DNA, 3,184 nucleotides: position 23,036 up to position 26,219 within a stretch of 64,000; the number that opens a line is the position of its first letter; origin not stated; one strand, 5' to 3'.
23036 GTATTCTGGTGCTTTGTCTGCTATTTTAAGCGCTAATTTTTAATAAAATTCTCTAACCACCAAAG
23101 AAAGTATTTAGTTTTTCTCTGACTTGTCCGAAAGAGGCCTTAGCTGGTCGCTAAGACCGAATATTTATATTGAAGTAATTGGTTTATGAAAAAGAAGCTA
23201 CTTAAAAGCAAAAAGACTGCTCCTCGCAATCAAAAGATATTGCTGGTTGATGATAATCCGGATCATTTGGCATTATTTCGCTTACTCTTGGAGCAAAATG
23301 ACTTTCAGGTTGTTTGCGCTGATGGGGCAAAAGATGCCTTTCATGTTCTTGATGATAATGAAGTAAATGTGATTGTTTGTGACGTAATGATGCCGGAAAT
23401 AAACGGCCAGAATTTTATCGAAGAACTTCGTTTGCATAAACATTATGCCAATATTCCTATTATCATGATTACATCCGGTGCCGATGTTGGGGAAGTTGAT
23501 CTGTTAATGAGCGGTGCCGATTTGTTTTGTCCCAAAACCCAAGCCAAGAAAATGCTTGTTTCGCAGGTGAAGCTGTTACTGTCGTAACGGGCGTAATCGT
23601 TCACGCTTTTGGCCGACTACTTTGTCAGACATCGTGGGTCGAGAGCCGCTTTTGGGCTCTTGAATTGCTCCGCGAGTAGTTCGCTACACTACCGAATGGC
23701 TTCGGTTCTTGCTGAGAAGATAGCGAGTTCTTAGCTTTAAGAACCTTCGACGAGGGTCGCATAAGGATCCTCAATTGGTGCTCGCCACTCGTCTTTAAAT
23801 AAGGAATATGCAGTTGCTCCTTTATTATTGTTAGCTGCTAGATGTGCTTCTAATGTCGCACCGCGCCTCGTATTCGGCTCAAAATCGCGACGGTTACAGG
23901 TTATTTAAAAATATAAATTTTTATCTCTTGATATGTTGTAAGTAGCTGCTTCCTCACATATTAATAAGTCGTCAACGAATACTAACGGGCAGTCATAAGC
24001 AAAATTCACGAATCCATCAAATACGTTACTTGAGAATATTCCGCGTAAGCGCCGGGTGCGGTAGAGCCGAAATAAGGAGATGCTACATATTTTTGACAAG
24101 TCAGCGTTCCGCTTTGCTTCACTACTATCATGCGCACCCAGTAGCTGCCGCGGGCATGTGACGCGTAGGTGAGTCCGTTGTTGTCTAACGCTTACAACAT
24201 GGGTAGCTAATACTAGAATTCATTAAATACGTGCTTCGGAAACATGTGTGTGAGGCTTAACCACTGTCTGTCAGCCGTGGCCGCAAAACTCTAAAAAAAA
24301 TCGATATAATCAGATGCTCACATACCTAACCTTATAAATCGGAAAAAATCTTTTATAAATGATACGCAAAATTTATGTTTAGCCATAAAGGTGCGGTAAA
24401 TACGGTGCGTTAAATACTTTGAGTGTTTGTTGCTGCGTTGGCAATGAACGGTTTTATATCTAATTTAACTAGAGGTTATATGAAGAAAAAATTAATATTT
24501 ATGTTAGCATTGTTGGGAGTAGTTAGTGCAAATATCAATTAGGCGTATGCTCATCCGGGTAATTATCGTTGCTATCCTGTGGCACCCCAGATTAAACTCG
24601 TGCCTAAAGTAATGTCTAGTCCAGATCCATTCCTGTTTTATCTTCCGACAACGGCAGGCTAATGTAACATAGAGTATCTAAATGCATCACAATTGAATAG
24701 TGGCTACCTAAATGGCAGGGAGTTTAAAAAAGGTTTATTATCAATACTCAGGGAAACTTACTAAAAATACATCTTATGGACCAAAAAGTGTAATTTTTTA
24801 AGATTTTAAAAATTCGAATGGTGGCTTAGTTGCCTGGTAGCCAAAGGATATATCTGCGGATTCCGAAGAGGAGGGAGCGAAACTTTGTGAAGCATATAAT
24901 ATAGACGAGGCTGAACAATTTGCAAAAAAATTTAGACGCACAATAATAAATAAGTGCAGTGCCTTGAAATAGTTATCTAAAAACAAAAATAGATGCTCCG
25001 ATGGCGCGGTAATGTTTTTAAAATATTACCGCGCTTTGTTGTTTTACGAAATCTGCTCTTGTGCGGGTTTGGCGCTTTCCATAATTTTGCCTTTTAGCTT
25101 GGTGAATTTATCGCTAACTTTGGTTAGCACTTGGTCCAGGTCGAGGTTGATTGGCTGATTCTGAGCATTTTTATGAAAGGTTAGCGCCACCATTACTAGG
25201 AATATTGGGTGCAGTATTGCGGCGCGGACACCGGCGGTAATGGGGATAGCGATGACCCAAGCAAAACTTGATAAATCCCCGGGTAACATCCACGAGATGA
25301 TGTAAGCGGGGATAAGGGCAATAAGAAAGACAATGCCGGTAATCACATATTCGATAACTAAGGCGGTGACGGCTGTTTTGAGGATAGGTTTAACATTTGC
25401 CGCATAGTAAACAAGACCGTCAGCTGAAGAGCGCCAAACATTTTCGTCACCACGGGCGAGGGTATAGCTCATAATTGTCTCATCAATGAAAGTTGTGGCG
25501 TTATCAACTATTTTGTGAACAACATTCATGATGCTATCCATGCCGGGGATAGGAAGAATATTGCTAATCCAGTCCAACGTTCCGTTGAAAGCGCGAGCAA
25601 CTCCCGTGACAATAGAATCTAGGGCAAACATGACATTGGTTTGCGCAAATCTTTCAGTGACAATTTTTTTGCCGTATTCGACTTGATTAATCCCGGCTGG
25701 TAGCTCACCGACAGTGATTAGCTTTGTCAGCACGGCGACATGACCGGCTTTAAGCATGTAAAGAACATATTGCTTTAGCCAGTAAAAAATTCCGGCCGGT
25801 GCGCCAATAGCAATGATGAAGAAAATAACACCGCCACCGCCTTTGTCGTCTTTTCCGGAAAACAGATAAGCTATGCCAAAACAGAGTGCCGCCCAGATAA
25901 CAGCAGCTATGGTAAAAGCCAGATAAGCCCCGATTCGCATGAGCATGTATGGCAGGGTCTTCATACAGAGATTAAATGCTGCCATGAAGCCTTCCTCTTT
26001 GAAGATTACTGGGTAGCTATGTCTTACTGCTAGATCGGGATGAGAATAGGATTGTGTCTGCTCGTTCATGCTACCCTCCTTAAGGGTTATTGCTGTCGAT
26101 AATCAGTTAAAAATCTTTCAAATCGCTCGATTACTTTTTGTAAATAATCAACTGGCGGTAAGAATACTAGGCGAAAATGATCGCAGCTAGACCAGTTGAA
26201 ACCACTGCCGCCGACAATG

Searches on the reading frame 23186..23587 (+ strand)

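Call 15: search_protein_families(library=ncbifam, proteins=[window:23186-23587:+])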
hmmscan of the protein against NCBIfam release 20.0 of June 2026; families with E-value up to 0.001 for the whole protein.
window:23186-23587:+ (133 aa): 89 families (the best 25 are shown)
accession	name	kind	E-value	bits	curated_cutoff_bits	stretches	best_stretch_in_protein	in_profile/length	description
TIGR02154.1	PhoB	equivalog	6.2e-19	68.2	296.2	1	16-131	3-119/226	phosphate regulon transcriptional regulator PhoB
NF007135.0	PRK09581.1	equivalog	8e-19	67.8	474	1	17-131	4-119/457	PleD family two-component system response regulator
NF008199.0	PRK10955.1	equivalog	9.3e-18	65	341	1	16-132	2-115/232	envelope stress response regulator transcription factor CpxR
NF047793.1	ResRegPgtA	equivalog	4e-16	58.9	650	1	14-129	4-118/414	two-component system response regulator PgtA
NF053512.1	nitric_RR_NosR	exception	9.5e-16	57.8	400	1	18-102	1-83/422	response regulator c-di-GMP phosphodiesterase, NosR family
NF038297.2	hybrid_HK_HrmK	equivalog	1.7e-15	56.7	725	1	9-111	484-587/607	hybrid histidine kinase/response regulator HrmK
NF007005.1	PRK09468.1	equivalog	3.4e-15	56.1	331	1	14-132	2-119/237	osmolarity response regulator transcription factor OmpR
NF040689.1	MtrAB_MtrA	equivalog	3.9e-15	55.8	300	1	18-130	1-111/219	MtrAB system response regulator MtrA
NF006900.1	PRK09390.1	equivalog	4.5e-15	55.7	255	1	15-129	4-117/203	response regulator FixJ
NF053854.1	RespRegPhoBBctds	equivalog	4.7e-15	55.6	270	1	18-132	1-115/225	two-component system response regulator PhoB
NF045944.1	ResRegRpaBCyano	equivalog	9.1e-15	54.7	330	1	19-132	1-112/229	response regulator transcription factor RpaB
NF008318.0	PRK11107.1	equivalog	3.8e-14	51.7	890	1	5-124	657-777/920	two-component sensor histidine kinase BarA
NF007969.0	PRK10693.1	equivalog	5e-14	52.1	329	1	15-107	7-97/337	two-component system response regulator RssB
NF033117.2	vanR_ACDEGLN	exception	8.7e-14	51.6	350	1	18-129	1-110/226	VanR-ABDEGLN family response regulator transcription factor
NF040534.1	resp_reg_YycF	equivalog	1.1e-13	51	340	1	16-130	1-113/231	response regulator YycF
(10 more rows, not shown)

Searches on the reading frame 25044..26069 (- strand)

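Call 16: search_protein_families(library=ncbifam, proteins=[window:25044-26069:-])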
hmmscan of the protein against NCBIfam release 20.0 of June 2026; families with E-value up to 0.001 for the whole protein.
window:25044-26069:- (341 aa): 0 families

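Call 61: search_protein_families(library=pfam, proteins=[window:25044-26069:-], max_evalue=0.001)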
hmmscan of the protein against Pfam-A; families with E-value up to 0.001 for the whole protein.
window:25044-26069:- (341 aa): 1 family
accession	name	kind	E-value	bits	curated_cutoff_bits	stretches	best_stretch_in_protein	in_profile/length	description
PF03741.22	TerC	-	0.00085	19.6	27.8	1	144-193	109-158/178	Integral membrane protein TerC family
